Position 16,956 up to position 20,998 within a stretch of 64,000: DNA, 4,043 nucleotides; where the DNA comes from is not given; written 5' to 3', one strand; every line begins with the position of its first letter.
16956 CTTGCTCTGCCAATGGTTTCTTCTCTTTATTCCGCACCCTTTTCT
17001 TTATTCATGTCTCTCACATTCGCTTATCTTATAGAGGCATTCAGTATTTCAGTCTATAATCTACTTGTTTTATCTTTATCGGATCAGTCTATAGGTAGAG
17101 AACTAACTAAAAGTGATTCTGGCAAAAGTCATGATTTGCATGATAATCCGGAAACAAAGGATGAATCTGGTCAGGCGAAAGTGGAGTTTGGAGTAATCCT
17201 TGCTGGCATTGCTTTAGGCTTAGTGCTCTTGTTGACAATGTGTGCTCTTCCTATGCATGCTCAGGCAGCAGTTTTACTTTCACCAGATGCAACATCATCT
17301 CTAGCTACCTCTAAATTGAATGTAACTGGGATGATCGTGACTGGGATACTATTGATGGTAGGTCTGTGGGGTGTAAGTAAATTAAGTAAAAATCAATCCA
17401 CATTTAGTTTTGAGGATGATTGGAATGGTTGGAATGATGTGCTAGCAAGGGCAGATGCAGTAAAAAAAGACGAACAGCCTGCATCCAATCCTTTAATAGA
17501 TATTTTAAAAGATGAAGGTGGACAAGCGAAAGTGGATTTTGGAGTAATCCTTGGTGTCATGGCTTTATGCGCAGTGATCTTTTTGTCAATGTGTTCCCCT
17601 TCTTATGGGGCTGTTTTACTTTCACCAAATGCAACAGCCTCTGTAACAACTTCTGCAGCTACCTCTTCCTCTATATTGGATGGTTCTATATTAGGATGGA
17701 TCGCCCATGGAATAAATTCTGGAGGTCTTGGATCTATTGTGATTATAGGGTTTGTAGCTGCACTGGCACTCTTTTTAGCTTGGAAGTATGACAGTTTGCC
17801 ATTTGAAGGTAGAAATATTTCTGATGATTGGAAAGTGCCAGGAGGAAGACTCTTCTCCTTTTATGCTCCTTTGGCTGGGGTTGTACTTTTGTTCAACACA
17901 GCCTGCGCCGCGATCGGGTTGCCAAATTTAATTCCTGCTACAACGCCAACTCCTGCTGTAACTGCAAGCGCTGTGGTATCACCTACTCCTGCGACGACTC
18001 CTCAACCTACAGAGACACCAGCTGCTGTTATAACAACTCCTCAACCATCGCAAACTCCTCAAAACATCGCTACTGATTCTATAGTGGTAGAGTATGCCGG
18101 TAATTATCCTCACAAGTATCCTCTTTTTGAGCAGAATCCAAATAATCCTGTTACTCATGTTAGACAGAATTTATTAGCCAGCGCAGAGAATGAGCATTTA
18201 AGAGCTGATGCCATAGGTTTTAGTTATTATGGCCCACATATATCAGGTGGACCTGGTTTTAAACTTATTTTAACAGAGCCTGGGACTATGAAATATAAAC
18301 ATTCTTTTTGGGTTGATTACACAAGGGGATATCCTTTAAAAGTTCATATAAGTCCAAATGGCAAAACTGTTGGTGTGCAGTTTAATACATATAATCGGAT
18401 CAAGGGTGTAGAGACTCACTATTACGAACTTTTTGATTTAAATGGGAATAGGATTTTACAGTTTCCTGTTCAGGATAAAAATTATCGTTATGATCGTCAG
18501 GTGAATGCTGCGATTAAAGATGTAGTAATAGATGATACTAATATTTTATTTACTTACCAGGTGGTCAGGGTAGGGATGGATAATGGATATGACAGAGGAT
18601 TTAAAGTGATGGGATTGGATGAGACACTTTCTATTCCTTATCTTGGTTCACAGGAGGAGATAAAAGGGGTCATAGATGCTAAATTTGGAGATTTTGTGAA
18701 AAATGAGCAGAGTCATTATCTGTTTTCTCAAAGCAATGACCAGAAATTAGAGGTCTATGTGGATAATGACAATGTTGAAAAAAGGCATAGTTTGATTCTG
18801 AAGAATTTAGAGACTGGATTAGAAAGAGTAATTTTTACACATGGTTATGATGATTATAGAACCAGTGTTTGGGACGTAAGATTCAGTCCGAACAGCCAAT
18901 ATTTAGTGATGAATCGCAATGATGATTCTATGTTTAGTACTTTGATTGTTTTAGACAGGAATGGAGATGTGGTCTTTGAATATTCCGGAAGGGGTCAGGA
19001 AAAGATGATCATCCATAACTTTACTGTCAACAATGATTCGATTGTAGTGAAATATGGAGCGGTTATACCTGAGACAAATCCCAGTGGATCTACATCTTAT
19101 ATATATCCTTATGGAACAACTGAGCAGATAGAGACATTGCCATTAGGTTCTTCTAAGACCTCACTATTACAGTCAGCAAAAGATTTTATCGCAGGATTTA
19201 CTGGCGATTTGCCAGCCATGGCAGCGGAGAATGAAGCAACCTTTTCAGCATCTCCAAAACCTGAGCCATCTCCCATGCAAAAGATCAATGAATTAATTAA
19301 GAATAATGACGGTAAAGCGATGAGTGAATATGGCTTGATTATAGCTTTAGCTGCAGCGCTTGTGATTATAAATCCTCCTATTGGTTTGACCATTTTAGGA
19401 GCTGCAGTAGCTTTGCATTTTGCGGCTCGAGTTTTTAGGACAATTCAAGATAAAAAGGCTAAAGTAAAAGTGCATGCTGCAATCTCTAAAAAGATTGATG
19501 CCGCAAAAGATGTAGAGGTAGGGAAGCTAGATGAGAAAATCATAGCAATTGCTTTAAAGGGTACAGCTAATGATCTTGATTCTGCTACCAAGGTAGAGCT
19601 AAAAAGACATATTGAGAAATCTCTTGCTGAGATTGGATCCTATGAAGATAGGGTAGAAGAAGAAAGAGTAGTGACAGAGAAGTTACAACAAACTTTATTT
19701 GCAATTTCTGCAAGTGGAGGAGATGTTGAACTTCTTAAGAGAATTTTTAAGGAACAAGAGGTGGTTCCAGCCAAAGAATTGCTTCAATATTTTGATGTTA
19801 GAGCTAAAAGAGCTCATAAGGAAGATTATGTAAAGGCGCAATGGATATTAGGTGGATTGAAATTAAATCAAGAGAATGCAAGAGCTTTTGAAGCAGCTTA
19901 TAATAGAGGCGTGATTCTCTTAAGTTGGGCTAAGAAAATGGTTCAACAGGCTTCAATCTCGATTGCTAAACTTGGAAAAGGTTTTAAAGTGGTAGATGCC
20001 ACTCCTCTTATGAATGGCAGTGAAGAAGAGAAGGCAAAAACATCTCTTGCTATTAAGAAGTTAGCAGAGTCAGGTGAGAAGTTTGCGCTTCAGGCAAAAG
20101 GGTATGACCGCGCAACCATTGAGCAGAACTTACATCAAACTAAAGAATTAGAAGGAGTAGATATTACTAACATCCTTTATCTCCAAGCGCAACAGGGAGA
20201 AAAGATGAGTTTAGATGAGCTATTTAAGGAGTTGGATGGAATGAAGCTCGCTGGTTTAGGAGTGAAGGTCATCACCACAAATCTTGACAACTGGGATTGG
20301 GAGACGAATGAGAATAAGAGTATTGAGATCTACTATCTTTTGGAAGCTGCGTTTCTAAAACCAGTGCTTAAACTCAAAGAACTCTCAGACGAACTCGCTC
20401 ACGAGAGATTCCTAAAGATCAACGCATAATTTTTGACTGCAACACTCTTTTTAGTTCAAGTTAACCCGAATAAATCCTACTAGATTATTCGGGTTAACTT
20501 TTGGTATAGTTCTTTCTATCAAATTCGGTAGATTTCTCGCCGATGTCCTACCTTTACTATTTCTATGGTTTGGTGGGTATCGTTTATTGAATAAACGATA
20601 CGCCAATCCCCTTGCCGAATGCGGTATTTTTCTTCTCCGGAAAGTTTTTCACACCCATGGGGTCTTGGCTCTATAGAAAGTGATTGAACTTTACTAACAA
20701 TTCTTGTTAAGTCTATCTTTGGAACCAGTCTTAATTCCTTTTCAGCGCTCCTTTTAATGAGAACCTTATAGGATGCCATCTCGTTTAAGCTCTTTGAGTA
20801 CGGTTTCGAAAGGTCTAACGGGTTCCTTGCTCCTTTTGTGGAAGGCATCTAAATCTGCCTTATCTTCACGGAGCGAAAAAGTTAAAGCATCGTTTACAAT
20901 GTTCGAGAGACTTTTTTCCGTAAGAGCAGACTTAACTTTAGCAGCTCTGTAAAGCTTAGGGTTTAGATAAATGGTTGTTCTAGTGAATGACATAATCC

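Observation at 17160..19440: Three Flp/Tad-type prepilin leader plus hydrophobic-helix modules embedded deep inside a 2,586-aa protein (possible pilin-peptidase-processed polyprotein)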

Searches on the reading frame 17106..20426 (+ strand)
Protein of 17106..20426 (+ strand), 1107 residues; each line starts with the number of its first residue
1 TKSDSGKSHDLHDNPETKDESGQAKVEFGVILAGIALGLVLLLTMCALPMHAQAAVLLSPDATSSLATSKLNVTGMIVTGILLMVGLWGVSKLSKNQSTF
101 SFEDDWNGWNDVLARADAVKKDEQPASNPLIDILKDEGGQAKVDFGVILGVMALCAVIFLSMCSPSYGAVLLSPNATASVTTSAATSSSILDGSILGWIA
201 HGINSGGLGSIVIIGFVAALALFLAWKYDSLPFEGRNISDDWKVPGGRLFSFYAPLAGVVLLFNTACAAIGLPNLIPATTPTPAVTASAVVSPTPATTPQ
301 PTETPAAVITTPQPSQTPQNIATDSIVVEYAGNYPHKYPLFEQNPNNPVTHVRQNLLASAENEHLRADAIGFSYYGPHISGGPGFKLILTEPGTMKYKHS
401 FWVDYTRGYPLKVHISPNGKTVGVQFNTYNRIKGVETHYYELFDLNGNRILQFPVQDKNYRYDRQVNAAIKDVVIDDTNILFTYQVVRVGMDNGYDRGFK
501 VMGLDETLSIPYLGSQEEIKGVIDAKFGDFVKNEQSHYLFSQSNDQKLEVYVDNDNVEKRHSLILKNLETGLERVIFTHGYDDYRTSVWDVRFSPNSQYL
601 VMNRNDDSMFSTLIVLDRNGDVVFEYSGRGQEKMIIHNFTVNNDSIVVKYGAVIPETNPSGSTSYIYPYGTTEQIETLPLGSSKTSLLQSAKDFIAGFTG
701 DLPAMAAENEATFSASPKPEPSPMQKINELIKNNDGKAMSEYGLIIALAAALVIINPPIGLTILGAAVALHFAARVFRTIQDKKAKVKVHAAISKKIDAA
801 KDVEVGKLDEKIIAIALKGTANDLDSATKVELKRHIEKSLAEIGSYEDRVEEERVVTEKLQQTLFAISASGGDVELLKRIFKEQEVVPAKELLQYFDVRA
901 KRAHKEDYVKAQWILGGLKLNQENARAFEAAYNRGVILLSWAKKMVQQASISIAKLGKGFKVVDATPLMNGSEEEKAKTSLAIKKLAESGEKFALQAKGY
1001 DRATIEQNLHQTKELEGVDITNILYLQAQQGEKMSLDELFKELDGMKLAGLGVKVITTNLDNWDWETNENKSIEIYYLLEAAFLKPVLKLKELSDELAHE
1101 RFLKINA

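Call 34: search_protein_representatives(protein=window:17106-20426:+)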
Query: 1107 residues. Proteins with E-value up to 0.001 (for the whole library): 5; up to 1e-10: 2; up to 1e-30: 1. The best 5 are listed.
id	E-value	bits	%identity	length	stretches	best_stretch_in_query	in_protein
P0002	0.0e+00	2489.7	100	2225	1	1-1107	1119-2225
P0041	1.0e-10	56.9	34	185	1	957-1106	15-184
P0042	3.7e-08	48.4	30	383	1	923-1106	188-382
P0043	1.4e-04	36.5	27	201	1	921-1107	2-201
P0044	3.0e-04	35.5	29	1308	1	828-1107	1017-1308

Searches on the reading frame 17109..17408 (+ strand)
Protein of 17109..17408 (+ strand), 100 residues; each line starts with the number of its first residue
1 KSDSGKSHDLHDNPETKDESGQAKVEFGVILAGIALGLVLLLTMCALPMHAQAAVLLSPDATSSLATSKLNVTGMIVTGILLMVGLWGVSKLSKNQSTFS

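Call 5: search_protein_families(library=pfam, proteins=[window:17109-17408:+], max_evalue=10)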
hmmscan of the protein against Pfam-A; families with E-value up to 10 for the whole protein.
window:17109-17408:+ (100 aa): 7 families
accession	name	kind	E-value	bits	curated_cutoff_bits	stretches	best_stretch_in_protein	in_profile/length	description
PF07332.16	Phage_holin_3_6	-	0.0015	19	28.4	1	27-99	33-101/116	Putative Actinobacterial Holin-X, holin superfamily III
PF04964.19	Flp_Fap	-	0.0048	17.1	32.2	1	17-43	3-29/46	Flp/Fap pilin component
PF13687.11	DUF4153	-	0.011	15.3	27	1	22-94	85-156/373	Domain of unknown function (DUF4153)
PF19762.4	DUF6249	-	0.021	15.2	33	1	14-66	47-78/104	Domain of unknown function (DUF6249)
PF11286.13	DUF3087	-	0.15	11.9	23.4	1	34-86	18-67/165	Protein of unknown function (DUF3087)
PF02038.21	ATP1G1_PLM_MAT8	-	0.52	10.2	26.9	1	70-87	13-30/48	ATP1G1/PLM/MAT8 family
PF20087.4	DUF6479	-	2.9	8.8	25.4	1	62-93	15-46/120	Family of unknown function (DUF6479)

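Call 70: search_protein_families(library=ncbifam, proteins=[window:17109-17408:+], max_evalue=10)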
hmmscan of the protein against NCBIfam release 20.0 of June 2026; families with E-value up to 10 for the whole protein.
window:17109-17408:+ (100 aa): 2 families
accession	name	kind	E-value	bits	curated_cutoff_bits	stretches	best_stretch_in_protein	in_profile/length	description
NF033700.1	blaCMA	exception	0.13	11.2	887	1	40-78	7-45/375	CMA family class C beta-lactamase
NF050011.2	PFE_CTERM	equivalog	0.38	11.4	24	1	79-96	11-28/28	PFE-CTERM domain-containing protein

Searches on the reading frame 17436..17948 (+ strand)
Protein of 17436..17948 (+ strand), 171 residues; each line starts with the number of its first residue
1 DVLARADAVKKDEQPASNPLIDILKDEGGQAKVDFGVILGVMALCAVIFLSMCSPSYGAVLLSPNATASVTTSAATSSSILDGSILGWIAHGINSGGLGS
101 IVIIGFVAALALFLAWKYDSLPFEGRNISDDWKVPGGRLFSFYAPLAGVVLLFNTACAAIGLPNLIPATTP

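Call 77: find_homologous_proteins(query=window:17436-17948:+, max_evalue=10)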
Query window:17436-17948:+: 983 candidates shared short words with the query, none scored E <= 10.

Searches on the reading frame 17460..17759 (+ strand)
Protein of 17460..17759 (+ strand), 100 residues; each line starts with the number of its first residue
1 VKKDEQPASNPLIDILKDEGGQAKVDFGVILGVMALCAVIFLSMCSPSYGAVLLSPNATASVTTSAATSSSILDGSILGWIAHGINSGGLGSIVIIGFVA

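Call 5: search_protein_families(library=pfam, proteins=[window:17460-17759:+], max_evalue=10)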
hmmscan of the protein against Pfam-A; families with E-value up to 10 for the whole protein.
window:17460-17759:+ (100 aa): 1 family
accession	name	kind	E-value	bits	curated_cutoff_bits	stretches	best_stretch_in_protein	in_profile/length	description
PF18204.6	PGF-CTERM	-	0.13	12.7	18.8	1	27-42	4-19/23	PGF-CTERM motif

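Call 70: search_protein_families(library=ncbifam, proteins=[window:17460-17759:+], max_evalue=10)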
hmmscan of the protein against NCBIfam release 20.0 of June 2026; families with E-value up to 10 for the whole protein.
window:17460-17759:+ (100 aa): 0 families

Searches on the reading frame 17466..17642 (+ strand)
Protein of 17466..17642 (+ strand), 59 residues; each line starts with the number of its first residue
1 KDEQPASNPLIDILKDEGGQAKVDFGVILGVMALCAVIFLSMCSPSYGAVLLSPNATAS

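Call 40: find_homologous_proteins(query=A1, max_evalue=10)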
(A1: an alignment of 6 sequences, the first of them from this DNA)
Query A1 (6 sequences) (59 aa, profile of the alignment): 6 proteins with E <= 10 among 5841 candidates.
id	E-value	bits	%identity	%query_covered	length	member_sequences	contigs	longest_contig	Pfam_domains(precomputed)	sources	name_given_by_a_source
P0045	4.2e-6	44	37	32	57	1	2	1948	PF04964.20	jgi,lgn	jgi:pilus assembly protein Flp/PilA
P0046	6.7e-6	43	42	41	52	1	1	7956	PF04964.20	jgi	jgi:Flp pilus assembly pilin Flp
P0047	8.3e-5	40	35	29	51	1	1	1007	PF04964.20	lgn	-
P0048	8.5e-3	33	43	39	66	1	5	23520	PF04964.20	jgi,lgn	jgi:pilus assembly protein Flp/PilA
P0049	1.8e-2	32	33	41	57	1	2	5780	PF04964.20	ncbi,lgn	-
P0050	7.0e-2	30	47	32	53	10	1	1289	-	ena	-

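Call 51: find_encoding_contigs(protein=P0048, flank=10000, max_places=2)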
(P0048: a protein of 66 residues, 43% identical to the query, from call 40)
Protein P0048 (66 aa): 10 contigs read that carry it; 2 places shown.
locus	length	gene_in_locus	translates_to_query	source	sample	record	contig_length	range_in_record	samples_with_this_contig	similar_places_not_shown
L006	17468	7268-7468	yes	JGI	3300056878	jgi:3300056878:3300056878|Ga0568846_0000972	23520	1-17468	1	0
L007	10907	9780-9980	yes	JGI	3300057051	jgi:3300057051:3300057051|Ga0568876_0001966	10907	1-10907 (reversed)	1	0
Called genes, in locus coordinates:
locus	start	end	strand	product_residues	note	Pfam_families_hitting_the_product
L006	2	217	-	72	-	?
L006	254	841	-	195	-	PF00561:Abhydrolase_1 (weak), PF12146:Hydrolase_4 (weak), PF12697:Abhydrolase_6, PF00561:Abhydrolase_1, PF08386:Abhydrolase_4 (faint)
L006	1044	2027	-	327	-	PF01144:CoA_trans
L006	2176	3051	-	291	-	PF02567:PhzC-PhzF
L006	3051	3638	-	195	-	PF04229:GrpB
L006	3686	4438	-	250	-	PF06750:A24_N_bact, PF01478:Peptidase_A24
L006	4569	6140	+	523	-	PF27757:Competence-induced_Ccs4_N, PF13231:PMT_2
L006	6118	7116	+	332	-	PF14378:PAP2_3, PF01569:PAP2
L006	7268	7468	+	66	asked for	PF04964:Flp_Fap (weak)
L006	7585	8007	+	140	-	PF07811:TadE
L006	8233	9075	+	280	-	PF08666:SAF, PF16976:RcpC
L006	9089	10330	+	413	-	PF00072:Response_reg, PF13500:AAA_26 (faint), PF10609:ParA, PF13614:AAA_31, PF01656:CbiA, PF06564:CBP_BcsQ, PF09140:MipZ (weak)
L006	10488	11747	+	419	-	PF00437:T2SSE, PF27713:UCP018868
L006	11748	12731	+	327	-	PF00482:T2SSF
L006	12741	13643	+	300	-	PF00482:T2SSF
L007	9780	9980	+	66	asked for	PF04964:Flp_Fap (weak)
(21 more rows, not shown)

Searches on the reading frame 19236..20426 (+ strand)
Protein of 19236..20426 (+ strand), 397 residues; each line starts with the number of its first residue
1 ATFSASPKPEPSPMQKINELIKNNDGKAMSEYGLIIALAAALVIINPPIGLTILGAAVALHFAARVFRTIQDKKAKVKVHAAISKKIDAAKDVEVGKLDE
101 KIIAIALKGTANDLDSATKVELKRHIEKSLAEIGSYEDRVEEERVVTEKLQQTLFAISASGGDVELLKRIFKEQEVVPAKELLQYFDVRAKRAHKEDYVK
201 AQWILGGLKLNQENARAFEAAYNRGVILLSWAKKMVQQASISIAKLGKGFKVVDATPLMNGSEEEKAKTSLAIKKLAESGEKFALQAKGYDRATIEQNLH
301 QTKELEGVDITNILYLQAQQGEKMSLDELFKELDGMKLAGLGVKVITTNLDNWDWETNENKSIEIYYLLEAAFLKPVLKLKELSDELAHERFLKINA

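Call 80: predict_structure(alignment_id=A4)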
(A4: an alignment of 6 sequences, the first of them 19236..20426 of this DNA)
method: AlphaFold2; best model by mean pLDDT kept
length: 397 residues; sequences in the alignment: 6
mean_pLDDT: 56.1   pTM: 0.52
mean pLDDT of the five models: 56.1, 55.7, 55.5, 47.0, 44.1
residues with pLDDT >= 90: 71; 70-90: 70; 50-70: 35; < 50: 221
segments of 3 or more residues with pLDDT < 50: 1-100, 109-219, 389-397
pLDDT, mean of each block of 10 residues (from residue 1): 35 43 37 39 35 35 29 26 33 38 51 41 41 31 31 32 33 28 31 32 31 48 57 69 89 94 89 91 93 90 85 89 88 91 91 78 87 83 60 33
secondary structure, 60 per line:
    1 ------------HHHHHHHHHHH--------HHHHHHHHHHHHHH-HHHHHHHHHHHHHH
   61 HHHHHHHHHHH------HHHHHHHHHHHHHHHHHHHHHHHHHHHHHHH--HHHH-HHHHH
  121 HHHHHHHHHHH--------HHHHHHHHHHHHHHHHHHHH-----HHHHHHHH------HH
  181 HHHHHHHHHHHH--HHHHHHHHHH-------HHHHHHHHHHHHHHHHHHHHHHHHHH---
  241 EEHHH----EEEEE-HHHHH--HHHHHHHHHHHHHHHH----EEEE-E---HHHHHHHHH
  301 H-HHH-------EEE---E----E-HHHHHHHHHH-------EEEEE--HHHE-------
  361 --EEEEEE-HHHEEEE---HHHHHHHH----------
elements in order: H13-23 H32-45 H47-71 H78-108 H111-114 H116-131 H140-159 H165-172 H179-192 H195-204 H212-237 E250-254 H256-260 H263-278 E283-286 H292-301 E313-315 H326-335 E343-347 E363-368 E373-376 H380-387

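Call 82: fold_search(model_id=the predicted structure, library=pdb)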
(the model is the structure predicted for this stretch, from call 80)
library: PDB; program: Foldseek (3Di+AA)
matches with E <= 10: 814; with E <= 0.001: 0
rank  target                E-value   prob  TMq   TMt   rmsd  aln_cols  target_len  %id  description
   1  4q0w_A                1.3e-02  0.91  0.22  0.27  10.9       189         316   15  he catalytic core of Rad2 in complex with DNA substrate (complex II) (released 2014-08-27)
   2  9rdi_A                2.6e-02  0.80  0.23  0.28  10.1       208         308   13  Crystal Structure of Flap Endonuclease FEN1 with Compound 5 (released 2025-09-24)
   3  1xo1_A                4.9e-02  0.77  0.21  0.31   7.0       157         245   12  T5 5'-EXONUCLEASE MUTANT K83A (released 1999-04-02)
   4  4q0w_B                7.4e-02  0.72  0.24  0.30   9.2       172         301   17  he catalytic core of Rad2 in complex with DNA substrate (complex II) (released 2014-08-27)
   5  2h1f_A                7.9e-02  0.41  0.17  0.21   9.8       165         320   14  E. coli heptosyltransferase WaaC with ADP (released 2007-05-22)
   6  1t35_E                1.5e-01  0.25  0.16  0.28   7.9       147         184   15  CRYSTAL STRUCTURE OF A HYPOTHETICAL PROTEIN YVDD- A PUTATIVE LYSINE DECARBOXYLASE (released 2004-05-04)
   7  7vfo_B                1.5e-01  0.20  0.16  0.14  10.4       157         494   13  Crystal structure of SdgB (Phosphate-binding form) (released 2021-11-24)
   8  8fem                  1.6e-01  0.44  0.16  0.18   7.5       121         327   21  Panicum vigratum Dihydroflavonol 4-reductase complexed with NADP (released 2023-09-20)
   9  2h1h_B                1.7e-01  0.30  0.17  0.20   9.9       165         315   13  E. coli heptosyltransferase WaaC with ADP-2-deoxy-2-fluoro heptose (released 2007-05-22)
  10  6vbh                  1.9e-01  0.57  0.24  0.28   8.7       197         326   14  Human XPG endonuclease catalytic domain (released 2020-06-17)
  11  3oy2_A                1.9e-01  0.14  0.15  0.15  12.8       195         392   10  Crystal structure of a putative glycosyltransferase from Paramecium bursaria Chlorella virus NY2A (released 2010-11-17)
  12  8zwa_C                2.0e-01  0.10  0.12  0.10  12.6       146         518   11  HopBY induced At EDS1-PAD4-ADR1 heterotrimer (released 2024-11-06)
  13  5ahw_D                2.1e-01  0.69  0.18  0.45   4.8       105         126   19  Crystal structure of universal stress protein MSMEG_3811 in complex with cAMP (released 2015-04-01)
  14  3ddh_B                2.1e-01  0.16  0.17  0.27  18.9       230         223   15  The structure of a putative haloacid dehalogenase-like family hydrolase from Bacteroides thetaiotaomicron VPI-5482 (released 2008-09-30)
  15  6dfe_B                2.2e-01  0.23  0.17  0.20   9.7       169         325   16  The structure of a ternary complex of E. coli WaaC (released 2018-09-05)
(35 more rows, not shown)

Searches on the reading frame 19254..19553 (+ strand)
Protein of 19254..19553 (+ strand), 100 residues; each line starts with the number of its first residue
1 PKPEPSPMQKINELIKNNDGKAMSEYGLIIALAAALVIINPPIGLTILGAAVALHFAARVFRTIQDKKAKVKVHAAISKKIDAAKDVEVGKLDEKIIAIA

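Call 5: search_protein_families(library=pfam, proteins=[window:19254-19553:+], max_evalue=10)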
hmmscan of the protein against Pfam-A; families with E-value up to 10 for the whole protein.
window:19254-19553:+ (100 aa): 2 families
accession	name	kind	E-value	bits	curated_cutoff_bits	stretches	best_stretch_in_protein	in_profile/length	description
PF04964.19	Flp_Fap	-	0.01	16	32.2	1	15-49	2-32/46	Flp/Fap pilin component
PF03208.24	PRA1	-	0.018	15.1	30.1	1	5-71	21-84/143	PRA1 family protein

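Call 70: search_protein_families(library=ncbifam, proteins=[window:19254-19553:+], max_evalue=10)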
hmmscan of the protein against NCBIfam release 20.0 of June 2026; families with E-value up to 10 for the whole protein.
window:19254-19553:+ (100 aa): 1 family
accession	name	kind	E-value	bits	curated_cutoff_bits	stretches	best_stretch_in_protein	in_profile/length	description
TIGR04155.1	cyano_PEP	subfamily_domain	0.21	11.4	21.6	1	45-56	5-16/27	PEP-CTERM sorting domain-containing protein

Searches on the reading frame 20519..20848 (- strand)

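Call 8: search_protein_families(library=pfam, proteins=[window:20519-20848:-], max_evalue=0.001)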
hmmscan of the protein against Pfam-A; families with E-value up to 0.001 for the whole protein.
window:20519-20848:- (109 aa): 1 family
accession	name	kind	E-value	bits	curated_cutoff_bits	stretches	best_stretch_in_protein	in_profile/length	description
PF05016.21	ParE_toxin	-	8e-10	39.6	23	1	31-107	3-89/89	ParE toxin of type II toxin-antitoxin system, parDE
